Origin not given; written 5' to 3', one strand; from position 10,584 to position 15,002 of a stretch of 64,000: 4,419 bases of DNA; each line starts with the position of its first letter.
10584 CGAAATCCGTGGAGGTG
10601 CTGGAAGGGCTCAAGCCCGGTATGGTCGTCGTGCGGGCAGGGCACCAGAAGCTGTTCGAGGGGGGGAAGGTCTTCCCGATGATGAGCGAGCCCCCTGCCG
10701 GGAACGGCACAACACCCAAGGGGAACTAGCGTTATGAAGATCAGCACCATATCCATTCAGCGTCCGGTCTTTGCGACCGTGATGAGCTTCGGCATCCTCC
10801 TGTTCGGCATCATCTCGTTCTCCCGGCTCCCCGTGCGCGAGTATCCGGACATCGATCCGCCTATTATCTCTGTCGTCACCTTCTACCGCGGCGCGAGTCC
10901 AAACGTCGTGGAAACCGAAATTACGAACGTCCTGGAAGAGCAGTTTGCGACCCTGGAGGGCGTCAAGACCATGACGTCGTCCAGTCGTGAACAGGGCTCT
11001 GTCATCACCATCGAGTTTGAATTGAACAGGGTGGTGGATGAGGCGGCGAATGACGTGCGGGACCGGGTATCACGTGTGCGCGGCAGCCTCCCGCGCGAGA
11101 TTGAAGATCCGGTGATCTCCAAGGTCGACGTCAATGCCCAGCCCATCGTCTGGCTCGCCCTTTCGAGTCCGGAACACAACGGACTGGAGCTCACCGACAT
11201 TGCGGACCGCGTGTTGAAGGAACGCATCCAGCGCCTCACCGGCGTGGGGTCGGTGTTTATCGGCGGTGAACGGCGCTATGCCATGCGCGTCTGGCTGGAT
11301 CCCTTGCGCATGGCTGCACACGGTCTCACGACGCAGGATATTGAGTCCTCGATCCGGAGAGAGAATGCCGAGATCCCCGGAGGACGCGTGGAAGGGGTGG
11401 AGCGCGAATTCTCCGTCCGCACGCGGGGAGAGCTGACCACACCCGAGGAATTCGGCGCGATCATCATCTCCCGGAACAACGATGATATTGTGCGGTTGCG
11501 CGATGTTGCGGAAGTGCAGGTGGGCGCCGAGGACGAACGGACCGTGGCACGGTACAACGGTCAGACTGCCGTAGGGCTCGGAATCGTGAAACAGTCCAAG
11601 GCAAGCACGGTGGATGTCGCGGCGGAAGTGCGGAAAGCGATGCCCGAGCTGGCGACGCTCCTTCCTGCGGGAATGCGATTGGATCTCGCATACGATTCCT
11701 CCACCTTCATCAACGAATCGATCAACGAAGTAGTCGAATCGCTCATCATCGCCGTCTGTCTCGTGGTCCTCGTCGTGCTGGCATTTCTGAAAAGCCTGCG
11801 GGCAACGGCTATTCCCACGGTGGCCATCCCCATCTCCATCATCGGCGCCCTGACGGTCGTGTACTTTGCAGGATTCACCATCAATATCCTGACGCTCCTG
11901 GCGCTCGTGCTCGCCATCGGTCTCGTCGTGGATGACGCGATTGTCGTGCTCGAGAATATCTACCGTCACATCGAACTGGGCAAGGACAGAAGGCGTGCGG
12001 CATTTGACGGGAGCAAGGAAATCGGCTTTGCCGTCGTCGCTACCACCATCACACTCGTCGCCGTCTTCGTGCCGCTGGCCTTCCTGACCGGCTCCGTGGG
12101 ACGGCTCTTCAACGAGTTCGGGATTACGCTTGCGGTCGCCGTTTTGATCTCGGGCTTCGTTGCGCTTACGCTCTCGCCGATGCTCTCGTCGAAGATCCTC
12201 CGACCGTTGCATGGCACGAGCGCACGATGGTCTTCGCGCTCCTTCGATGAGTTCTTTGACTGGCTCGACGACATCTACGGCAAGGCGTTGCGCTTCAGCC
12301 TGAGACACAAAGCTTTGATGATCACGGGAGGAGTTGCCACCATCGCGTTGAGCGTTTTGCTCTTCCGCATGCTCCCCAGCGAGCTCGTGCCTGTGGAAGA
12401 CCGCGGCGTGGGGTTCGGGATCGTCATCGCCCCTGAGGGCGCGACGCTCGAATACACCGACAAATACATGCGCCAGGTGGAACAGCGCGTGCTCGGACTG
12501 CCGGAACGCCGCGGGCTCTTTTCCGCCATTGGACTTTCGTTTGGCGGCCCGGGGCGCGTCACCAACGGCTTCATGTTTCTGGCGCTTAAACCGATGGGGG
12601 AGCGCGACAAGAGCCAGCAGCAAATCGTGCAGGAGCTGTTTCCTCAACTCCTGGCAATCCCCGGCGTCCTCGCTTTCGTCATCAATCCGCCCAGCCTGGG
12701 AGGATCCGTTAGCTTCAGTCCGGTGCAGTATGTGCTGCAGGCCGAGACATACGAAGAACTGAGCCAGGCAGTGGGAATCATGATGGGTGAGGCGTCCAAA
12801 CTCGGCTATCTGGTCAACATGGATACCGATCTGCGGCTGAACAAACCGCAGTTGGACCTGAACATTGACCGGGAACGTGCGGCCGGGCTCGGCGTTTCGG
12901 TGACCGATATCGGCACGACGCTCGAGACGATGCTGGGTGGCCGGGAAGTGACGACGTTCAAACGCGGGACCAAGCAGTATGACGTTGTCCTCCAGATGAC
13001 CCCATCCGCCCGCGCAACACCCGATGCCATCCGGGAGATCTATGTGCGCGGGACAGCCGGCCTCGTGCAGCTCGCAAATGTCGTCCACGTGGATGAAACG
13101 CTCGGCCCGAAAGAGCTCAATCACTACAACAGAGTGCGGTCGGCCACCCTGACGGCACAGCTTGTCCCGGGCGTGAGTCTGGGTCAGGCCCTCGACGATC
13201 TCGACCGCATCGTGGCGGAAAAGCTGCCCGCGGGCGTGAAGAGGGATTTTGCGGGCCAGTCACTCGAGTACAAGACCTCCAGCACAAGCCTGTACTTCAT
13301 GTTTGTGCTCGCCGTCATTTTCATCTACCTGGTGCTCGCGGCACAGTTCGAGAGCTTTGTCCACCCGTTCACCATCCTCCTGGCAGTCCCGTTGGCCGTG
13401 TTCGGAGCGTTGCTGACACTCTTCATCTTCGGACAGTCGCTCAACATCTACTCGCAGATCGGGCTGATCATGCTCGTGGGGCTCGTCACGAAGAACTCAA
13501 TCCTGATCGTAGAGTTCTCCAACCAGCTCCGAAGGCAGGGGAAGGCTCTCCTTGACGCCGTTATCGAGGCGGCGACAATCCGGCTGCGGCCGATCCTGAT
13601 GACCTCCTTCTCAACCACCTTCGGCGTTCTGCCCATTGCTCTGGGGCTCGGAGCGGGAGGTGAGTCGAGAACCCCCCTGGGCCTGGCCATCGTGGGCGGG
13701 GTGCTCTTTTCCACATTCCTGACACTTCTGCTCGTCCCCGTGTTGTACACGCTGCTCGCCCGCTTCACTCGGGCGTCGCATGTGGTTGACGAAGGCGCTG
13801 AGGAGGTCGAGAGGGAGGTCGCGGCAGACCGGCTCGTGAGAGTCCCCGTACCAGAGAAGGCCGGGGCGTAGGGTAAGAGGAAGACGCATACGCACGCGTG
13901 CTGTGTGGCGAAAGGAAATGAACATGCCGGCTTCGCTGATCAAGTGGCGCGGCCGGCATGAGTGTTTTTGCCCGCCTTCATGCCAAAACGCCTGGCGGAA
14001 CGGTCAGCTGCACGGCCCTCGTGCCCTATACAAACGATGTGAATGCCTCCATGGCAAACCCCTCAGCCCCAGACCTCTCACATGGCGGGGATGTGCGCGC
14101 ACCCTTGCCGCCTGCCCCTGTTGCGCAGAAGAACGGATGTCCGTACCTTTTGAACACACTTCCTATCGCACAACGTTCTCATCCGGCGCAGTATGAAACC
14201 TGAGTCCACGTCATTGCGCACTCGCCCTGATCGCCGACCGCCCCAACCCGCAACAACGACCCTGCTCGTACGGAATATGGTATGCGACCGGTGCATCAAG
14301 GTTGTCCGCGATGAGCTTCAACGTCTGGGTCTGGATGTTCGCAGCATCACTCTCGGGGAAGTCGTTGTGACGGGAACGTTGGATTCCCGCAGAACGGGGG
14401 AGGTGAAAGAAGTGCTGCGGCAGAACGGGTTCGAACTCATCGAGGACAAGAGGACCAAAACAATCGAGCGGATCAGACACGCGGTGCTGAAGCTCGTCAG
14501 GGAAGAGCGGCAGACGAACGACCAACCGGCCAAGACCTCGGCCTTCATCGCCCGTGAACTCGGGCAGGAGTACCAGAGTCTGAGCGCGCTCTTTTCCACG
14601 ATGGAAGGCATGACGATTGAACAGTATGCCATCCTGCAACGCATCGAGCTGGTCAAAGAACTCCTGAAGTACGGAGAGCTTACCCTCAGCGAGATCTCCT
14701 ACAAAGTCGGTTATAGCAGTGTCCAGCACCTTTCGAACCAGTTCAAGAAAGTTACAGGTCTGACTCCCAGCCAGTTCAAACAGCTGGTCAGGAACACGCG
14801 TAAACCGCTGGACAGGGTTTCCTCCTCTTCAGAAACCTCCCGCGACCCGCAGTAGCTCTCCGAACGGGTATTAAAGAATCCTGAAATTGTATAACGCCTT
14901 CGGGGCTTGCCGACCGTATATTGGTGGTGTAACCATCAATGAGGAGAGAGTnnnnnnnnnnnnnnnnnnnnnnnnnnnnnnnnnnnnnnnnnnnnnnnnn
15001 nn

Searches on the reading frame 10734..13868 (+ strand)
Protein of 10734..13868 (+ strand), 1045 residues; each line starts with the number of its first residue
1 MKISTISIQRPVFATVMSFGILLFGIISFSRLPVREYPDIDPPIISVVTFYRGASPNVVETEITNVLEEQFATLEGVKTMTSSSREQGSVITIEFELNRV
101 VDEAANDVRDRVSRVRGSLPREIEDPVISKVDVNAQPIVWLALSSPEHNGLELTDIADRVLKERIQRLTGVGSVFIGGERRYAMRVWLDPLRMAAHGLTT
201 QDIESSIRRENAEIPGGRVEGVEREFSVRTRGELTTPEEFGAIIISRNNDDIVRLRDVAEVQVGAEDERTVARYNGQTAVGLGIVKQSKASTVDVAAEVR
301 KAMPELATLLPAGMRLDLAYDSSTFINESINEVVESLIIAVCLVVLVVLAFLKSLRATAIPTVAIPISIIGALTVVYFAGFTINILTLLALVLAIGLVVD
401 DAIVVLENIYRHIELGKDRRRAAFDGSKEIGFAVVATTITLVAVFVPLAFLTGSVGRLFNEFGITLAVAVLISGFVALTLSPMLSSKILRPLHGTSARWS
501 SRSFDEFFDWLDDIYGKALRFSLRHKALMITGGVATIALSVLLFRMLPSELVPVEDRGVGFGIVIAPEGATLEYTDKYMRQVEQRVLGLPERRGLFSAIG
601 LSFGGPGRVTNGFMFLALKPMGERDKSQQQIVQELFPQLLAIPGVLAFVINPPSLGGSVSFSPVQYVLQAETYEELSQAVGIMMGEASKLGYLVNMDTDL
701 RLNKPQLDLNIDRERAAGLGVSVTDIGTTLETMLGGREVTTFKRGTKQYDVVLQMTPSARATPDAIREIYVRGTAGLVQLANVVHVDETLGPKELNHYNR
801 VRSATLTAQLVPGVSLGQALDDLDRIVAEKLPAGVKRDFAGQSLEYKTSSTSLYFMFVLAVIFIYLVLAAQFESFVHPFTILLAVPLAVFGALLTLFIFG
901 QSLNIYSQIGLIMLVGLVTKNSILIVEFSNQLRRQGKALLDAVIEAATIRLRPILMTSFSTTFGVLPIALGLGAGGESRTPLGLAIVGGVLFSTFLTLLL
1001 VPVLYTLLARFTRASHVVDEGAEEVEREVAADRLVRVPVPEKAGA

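Call 55: search_protein_families(library=pfam, proteins=[window:10734-13868:+], max_evalue=0.001)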
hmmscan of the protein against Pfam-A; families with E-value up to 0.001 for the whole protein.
window:10734-13868:+ (1045 aa): 3 families
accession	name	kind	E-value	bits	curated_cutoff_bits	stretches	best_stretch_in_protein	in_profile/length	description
PF00873.25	ACR_tran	-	0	1063.4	28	1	4-1008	2-1020/1021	AcrB/AcrD/AcrF family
PF03176.21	MMPL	-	5e-14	52.4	20.5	1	334-484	146-298/333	MMPL family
PF02355.23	SecD_SecF_C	-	9.9e-05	22.3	20.5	0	326-473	26-175/189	Protein export membrane protein SecD/SecF, C-terminal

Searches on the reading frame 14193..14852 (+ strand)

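Call 55: search_protein_families(library=pfam, proteins=[window:14193-14852:+], max_evalue=0.001)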
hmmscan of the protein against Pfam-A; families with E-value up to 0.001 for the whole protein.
window:14193-14852:+ (220 aa): 2 families
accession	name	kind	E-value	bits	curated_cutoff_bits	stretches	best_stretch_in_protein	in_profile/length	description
PF12833.13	HTH_18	-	9.1e-18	64.8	33.6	1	119-197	1-79/80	Helix-turn-helix domain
PF00165.29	HTH_AraC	-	5e-10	39.7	26.6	1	162-195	8-40/42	Bacterial regulatory helix-turn-helix proteins, AraC family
